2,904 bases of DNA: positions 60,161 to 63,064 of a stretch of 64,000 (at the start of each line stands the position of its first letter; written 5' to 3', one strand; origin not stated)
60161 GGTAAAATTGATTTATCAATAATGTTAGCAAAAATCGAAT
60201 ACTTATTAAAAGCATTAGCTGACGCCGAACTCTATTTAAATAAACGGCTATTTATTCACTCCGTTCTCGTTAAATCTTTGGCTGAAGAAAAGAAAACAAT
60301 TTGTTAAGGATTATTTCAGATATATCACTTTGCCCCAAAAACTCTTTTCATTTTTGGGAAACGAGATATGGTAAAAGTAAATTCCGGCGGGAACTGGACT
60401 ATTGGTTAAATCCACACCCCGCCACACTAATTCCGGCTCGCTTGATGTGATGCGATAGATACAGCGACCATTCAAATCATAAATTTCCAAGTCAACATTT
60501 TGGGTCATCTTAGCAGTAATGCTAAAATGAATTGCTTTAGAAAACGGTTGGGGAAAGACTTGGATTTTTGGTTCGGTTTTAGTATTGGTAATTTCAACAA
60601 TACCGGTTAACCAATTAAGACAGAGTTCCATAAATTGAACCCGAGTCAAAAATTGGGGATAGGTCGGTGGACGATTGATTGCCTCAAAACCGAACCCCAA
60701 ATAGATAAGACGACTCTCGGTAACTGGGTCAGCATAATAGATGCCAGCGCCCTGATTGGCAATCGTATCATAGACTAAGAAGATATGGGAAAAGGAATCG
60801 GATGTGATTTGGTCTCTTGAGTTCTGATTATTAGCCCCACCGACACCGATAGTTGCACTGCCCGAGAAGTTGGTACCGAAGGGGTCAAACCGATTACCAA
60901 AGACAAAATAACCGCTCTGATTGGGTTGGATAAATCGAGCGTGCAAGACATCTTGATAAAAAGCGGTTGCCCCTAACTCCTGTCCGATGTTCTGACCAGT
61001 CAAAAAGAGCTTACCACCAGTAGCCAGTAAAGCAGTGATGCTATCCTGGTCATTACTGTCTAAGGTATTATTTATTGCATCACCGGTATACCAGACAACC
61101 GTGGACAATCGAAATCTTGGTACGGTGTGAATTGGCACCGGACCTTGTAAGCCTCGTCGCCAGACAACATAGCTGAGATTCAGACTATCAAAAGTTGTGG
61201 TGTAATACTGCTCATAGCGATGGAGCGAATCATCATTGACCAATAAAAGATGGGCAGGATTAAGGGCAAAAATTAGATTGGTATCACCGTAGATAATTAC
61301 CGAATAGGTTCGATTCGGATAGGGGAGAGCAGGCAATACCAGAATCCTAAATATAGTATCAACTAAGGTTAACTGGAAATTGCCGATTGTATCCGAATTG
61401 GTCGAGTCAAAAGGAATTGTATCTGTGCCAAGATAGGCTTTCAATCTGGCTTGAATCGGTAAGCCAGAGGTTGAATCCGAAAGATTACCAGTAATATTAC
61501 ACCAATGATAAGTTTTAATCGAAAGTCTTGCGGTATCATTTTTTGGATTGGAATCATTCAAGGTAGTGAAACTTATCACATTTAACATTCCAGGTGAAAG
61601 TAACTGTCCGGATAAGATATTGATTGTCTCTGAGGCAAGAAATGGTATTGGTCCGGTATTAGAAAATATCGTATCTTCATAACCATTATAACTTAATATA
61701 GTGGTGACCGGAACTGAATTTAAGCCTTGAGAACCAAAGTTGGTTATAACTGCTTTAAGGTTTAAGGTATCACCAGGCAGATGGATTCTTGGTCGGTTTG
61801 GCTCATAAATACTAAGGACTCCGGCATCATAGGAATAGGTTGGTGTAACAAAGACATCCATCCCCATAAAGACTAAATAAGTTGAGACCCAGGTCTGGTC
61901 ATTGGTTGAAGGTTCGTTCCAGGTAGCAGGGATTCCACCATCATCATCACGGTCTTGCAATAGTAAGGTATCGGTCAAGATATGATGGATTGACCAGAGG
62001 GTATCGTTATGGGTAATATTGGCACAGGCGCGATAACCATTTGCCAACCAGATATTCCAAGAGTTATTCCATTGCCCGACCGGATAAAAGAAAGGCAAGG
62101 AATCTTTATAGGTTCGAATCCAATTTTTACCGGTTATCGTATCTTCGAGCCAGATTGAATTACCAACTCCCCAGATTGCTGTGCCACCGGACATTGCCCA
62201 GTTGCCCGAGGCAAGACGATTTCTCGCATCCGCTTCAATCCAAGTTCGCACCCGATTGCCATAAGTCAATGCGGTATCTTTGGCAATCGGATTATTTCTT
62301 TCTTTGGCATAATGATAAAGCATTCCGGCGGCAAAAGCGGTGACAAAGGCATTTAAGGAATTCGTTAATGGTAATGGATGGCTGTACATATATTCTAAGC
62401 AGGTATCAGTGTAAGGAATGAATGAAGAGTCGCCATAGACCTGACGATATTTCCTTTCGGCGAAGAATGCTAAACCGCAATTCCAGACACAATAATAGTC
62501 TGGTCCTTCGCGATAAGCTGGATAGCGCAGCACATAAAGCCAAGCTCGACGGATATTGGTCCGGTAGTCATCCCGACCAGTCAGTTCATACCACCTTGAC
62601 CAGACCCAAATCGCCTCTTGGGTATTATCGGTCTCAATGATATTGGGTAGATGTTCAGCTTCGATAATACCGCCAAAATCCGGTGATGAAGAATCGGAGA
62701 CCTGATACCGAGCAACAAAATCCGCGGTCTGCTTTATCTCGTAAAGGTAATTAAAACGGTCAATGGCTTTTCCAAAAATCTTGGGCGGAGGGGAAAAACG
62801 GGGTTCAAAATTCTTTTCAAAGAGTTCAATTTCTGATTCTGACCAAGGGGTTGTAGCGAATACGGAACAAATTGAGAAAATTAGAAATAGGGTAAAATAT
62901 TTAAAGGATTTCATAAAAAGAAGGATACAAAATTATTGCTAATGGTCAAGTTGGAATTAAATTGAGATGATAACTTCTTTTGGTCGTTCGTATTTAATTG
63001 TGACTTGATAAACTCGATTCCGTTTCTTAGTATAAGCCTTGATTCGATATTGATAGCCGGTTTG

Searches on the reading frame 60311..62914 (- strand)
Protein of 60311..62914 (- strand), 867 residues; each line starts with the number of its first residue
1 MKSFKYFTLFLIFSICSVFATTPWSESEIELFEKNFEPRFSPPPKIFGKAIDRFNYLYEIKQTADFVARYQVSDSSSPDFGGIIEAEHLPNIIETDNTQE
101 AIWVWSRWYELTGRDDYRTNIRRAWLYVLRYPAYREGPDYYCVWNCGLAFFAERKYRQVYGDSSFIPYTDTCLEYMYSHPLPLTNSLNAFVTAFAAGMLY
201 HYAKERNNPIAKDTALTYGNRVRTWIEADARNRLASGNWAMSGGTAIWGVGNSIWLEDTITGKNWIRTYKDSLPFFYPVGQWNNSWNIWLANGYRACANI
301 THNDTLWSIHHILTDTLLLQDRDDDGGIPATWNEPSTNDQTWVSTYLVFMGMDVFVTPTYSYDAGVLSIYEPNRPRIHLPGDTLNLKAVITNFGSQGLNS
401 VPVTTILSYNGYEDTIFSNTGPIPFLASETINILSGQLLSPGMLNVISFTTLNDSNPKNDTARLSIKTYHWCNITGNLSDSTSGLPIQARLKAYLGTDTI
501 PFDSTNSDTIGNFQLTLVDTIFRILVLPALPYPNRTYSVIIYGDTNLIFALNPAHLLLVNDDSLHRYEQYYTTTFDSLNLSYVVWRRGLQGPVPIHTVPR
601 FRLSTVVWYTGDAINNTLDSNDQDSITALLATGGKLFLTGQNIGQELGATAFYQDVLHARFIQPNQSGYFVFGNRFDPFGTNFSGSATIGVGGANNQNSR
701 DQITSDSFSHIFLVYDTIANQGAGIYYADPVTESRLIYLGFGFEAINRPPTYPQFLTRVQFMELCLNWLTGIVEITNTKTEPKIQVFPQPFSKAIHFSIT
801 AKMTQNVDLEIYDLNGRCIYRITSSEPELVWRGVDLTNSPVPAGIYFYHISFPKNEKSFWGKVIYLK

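Call 43: search_protein_families(library=pfam, proteins=[window:60311-62914:-], max_evalue=0.001)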
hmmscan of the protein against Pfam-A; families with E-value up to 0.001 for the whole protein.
window:60311-62914:- (867 aa): 2 families
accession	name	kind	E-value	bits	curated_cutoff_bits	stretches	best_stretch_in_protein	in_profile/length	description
PF13585.12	CHU_C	-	8.5e-07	29.5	27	1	797-857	18-77/86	CHU_C Type IX secretion signal domain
PF18962.6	Por_Secre_tail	-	4e-05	24.2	27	1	786-856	1-68/75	Secretion system C-terminal sorting domain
